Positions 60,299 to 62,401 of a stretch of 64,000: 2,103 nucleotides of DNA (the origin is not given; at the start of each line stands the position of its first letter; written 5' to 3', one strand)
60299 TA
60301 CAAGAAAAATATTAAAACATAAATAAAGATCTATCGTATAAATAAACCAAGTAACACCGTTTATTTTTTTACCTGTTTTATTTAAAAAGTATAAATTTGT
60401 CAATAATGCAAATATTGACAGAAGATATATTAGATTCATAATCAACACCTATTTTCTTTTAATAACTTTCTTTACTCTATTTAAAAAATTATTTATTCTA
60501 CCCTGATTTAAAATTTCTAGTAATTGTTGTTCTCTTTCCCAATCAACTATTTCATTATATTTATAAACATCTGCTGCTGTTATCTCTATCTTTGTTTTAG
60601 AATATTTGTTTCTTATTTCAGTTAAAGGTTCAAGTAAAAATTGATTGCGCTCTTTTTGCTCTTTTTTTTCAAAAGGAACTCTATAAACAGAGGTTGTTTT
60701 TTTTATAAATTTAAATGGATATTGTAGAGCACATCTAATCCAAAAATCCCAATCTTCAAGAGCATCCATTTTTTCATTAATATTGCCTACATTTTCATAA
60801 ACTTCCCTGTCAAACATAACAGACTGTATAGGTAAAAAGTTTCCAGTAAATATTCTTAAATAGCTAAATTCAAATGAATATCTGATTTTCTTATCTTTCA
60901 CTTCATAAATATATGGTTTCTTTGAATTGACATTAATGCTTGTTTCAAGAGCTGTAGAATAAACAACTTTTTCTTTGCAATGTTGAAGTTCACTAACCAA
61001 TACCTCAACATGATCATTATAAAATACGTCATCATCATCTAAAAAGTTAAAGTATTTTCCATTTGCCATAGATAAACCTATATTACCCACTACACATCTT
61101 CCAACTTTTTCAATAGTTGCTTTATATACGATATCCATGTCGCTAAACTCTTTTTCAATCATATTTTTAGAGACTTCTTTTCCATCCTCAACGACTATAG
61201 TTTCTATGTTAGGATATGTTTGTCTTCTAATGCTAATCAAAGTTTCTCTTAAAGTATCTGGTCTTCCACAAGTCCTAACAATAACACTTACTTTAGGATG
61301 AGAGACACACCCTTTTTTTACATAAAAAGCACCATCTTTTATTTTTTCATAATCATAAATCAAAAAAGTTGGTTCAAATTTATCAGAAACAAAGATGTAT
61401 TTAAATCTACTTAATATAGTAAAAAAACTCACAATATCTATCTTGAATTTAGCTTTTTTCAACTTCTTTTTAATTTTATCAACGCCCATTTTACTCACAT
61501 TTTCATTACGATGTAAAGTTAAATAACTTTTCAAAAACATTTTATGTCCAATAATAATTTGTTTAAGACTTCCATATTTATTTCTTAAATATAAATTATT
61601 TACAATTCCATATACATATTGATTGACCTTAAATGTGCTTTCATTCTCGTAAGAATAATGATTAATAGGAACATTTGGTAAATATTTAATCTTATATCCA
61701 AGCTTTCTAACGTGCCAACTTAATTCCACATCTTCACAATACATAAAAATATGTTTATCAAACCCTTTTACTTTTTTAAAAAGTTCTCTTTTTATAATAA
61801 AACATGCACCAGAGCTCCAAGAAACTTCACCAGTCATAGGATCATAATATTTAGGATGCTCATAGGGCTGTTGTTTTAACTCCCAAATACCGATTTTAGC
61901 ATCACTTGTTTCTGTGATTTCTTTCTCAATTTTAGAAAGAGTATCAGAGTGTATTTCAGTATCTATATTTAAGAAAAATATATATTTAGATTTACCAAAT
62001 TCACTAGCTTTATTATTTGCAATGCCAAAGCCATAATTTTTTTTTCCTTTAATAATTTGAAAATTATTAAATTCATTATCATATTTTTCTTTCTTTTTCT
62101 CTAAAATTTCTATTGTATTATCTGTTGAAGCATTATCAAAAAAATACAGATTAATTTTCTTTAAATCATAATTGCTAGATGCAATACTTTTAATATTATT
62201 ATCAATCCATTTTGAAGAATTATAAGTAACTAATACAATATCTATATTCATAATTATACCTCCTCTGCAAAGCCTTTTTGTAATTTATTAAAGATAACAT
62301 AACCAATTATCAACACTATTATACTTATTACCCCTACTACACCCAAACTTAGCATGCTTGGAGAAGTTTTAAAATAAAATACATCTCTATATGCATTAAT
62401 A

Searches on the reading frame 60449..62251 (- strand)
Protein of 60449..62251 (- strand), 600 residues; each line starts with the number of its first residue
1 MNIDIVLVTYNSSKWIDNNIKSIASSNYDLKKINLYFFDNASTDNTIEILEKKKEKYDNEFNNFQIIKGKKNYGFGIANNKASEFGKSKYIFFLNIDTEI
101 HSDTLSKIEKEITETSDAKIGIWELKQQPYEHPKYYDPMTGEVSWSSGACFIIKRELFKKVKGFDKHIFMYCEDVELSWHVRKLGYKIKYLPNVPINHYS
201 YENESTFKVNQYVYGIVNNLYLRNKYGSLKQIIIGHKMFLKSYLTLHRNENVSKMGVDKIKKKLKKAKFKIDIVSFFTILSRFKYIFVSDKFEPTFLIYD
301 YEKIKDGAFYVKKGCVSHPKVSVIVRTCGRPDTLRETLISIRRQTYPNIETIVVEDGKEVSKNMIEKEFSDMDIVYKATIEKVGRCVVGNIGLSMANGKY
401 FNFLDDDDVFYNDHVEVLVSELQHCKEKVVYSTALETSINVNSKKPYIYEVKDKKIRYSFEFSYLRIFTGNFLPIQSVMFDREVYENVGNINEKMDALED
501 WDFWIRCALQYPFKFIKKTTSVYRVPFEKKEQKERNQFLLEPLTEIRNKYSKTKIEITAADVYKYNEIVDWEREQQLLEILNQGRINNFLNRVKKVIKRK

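Call 29: search_protein_families(library=pfam, proteins=[window:60449-62251:-], max_evalue=0.00001)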
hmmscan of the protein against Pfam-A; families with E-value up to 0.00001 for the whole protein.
window:60449-62251:- (600 aa): 4 families
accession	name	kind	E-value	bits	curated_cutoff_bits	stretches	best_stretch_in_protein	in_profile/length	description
PF00535.33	Glycos_transf_2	-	3.8e-39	134.7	23.3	2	322-460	1-144/168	Glycosyl transferase family 2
PF10111.15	Glyco_tranf_2_2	-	5.1e-17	62.7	27.3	1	334-513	15-205/276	Glycosyltransferase like family 2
PF13641.12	Glyco_tranf_2_3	-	9.2e-15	55.7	27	1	319-508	1-195/230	Glycosyltransferase like family 2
PF13632.12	Glyco_trans_2_3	-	4.8e-07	30.2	27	0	140-203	66-128/198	Glycosyl transferase family group 2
